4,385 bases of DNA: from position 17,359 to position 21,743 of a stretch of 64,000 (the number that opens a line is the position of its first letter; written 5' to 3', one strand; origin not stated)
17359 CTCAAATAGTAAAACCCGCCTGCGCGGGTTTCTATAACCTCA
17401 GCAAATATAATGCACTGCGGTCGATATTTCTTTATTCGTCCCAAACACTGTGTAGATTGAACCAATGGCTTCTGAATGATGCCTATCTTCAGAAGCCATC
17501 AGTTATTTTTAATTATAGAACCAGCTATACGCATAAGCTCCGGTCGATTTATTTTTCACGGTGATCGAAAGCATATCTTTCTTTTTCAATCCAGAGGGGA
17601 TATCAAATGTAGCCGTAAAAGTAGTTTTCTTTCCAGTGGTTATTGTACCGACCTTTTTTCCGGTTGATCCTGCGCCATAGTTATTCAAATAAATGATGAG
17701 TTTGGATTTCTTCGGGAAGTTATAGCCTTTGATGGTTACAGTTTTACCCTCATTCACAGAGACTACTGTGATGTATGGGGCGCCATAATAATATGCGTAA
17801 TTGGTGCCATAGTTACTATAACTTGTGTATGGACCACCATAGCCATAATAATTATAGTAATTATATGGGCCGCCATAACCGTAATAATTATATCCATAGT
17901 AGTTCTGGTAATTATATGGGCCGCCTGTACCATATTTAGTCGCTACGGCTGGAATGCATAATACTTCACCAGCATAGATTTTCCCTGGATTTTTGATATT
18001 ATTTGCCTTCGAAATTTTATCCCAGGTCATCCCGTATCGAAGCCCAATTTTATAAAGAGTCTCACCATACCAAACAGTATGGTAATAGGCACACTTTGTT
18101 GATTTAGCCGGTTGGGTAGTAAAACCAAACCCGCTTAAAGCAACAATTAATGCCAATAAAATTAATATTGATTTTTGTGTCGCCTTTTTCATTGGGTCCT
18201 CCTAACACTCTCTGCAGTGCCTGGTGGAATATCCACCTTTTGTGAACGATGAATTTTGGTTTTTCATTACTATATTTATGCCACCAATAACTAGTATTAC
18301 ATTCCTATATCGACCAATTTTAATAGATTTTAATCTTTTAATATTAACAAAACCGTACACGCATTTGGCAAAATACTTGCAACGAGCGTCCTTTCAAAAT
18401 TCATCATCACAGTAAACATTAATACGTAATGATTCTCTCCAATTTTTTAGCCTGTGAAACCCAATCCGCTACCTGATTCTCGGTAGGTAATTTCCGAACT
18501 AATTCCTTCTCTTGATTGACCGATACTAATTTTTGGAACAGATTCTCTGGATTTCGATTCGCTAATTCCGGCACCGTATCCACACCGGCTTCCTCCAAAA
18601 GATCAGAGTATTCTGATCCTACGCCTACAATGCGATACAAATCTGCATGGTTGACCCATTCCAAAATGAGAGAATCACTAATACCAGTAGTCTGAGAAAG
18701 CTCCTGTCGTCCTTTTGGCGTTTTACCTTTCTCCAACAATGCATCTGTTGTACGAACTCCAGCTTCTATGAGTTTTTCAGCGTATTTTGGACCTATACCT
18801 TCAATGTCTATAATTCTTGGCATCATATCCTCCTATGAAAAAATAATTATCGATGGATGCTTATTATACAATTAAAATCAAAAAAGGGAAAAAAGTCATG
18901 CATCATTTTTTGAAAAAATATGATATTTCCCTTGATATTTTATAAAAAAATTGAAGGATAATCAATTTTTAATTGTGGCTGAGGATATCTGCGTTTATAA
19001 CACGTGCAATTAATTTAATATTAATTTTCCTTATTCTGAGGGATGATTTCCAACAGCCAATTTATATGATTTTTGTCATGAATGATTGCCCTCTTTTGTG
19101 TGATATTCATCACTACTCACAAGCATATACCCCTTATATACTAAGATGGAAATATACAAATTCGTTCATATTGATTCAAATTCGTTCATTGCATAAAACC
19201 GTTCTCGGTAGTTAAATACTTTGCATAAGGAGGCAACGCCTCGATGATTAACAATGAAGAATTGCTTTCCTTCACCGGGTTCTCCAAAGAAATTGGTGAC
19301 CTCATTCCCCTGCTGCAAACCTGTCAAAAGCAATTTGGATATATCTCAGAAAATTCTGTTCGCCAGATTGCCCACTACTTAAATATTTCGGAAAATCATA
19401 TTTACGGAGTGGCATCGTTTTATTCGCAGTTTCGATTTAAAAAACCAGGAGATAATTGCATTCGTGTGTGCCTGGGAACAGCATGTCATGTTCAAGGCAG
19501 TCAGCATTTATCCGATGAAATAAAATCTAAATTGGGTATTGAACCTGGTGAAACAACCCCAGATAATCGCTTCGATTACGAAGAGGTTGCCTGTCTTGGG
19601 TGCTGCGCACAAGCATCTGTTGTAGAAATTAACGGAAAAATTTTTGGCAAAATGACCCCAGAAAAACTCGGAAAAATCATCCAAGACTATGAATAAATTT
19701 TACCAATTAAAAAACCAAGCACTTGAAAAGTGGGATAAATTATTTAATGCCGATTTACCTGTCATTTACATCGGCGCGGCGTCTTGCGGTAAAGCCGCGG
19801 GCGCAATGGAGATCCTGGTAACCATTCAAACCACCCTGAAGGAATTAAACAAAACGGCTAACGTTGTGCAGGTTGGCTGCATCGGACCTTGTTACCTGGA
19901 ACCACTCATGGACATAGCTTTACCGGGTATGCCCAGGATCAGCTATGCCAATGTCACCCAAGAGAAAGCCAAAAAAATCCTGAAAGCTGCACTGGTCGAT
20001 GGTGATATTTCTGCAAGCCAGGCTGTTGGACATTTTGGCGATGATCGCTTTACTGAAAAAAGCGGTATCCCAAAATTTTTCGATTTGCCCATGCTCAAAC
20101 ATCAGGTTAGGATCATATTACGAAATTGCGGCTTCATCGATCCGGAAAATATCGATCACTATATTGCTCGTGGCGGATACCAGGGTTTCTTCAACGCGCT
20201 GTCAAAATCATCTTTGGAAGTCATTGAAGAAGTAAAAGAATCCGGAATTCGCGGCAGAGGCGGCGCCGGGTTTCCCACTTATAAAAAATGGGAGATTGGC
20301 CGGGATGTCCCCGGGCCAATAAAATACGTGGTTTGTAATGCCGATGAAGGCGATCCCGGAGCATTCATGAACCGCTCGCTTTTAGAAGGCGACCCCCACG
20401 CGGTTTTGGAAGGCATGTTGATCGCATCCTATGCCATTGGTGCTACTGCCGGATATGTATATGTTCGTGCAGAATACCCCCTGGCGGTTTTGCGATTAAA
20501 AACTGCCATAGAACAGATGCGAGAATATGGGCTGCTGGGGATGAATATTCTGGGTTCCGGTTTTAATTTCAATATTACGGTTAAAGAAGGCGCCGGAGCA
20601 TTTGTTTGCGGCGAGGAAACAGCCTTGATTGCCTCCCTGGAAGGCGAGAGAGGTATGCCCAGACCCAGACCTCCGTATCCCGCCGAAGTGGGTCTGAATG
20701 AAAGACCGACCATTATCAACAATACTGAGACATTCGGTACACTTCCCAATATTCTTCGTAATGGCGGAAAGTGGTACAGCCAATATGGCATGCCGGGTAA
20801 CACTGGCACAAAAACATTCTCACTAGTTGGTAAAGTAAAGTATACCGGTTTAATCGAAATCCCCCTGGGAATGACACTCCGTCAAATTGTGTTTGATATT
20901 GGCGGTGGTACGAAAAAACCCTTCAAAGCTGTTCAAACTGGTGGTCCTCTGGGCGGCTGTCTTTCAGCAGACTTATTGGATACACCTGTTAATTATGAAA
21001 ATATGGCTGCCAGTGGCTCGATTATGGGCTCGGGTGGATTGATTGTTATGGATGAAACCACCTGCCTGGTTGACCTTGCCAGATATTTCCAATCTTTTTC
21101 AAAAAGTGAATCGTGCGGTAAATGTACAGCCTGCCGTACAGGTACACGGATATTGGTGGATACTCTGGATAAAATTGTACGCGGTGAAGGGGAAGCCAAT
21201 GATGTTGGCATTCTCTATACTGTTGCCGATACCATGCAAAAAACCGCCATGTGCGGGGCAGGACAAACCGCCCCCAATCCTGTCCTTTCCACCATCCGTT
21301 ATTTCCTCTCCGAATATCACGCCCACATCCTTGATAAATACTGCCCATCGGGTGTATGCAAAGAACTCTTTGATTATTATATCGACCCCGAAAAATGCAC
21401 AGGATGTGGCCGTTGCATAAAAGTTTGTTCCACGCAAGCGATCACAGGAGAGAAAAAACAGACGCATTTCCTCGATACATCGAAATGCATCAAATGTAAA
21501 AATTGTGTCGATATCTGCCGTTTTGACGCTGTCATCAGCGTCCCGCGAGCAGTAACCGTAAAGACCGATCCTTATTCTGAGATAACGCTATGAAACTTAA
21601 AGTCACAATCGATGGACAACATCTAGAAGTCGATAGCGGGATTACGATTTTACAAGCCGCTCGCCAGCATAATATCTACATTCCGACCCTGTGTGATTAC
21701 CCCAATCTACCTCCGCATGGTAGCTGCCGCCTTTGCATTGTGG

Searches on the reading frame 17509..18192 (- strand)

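Call 20: search_protein_families(library=pfam, proteins=[window:17509-18192:-], max_evalue=0.001)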
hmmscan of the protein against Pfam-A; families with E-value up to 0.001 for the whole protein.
window:17509-18192:- (227 aa): 1 family
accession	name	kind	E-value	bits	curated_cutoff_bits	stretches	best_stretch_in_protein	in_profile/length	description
PF01476.26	LysM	-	8.7e-14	51.6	20.9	1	38-81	1-43/43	LysM domain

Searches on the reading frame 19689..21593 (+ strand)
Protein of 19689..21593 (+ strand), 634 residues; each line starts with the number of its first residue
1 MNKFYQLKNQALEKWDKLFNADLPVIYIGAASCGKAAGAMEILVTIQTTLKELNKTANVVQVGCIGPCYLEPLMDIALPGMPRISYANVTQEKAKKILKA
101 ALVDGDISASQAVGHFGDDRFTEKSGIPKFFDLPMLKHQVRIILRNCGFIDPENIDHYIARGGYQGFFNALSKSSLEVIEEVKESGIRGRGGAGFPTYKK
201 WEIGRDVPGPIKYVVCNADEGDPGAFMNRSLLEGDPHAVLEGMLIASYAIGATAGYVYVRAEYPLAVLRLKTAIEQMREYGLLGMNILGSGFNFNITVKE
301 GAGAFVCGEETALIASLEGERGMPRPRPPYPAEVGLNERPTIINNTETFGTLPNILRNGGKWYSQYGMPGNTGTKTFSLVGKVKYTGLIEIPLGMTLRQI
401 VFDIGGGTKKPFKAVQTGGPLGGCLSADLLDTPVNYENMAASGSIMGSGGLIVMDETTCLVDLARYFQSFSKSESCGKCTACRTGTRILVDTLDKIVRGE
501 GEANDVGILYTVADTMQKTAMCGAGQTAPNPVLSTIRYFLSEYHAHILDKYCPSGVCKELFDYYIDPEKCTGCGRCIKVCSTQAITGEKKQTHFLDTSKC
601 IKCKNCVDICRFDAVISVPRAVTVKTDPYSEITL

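Call 20: search_protein_families(library=pfam, proteins=[window:19689-21593:+], max_evalue=0.001)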
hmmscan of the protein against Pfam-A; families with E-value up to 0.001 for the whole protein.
window:19689-21593:+ (634 aa): 12 families
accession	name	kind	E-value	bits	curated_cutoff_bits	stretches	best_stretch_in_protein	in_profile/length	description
PF01512.22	Complex1_51K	-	7.5e-46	156.2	31.2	1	182-352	1-148/150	Nuo51 FMN-binding domain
PF10589.14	NADH_4Fe-4S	-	1.6e-27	95.7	23.5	1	462-546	1-85/85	NADH-ubiquinone oxidoreductase-F iron-sulfur binding region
PF00037.32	Fer4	-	1.1e-12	47.6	21.1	2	563-586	1-24/24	4Fe-4S binding domain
PF12838.12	Fer4_7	-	1.5e-09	38.6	27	2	569-614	1-52/52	4Fe-4S dicluster domain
PF14697.11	Fer4_21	-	1e-08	35.6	35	1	565-615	3-56/59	4Fe-4S dicluster domain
PF13237.11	Fer4_10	-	1.1e-08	35.4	25.5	1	563-610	2-52/53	4Fe-4S dicluster domain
PF12797.12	Fer4_2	-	1.6e-08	34.4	24.5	1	564-581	4-21/22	4Fe-4S binding domain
PF12837.12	Fer4_6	-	3.5e-08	33.5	25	1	565-585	4-24/24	4Fe-4S binding domain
PF13187.11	Fer4_9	-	2.6e-07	31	27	1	569-612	1-49/52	4Fe-4S dicluster domain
PF12800.12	Fer4_4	-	0.00019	21.9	24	0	567-582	1-16/17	4Fe-4S binding domain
PF10531.15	SLBB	-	0.00033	20.9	27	1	378-420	3-50/55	SLBB domain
PF13484.11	Fer4_16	-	0.00034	21.8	30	1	569-589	1-21/66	4Fe-4S double cluster binding domain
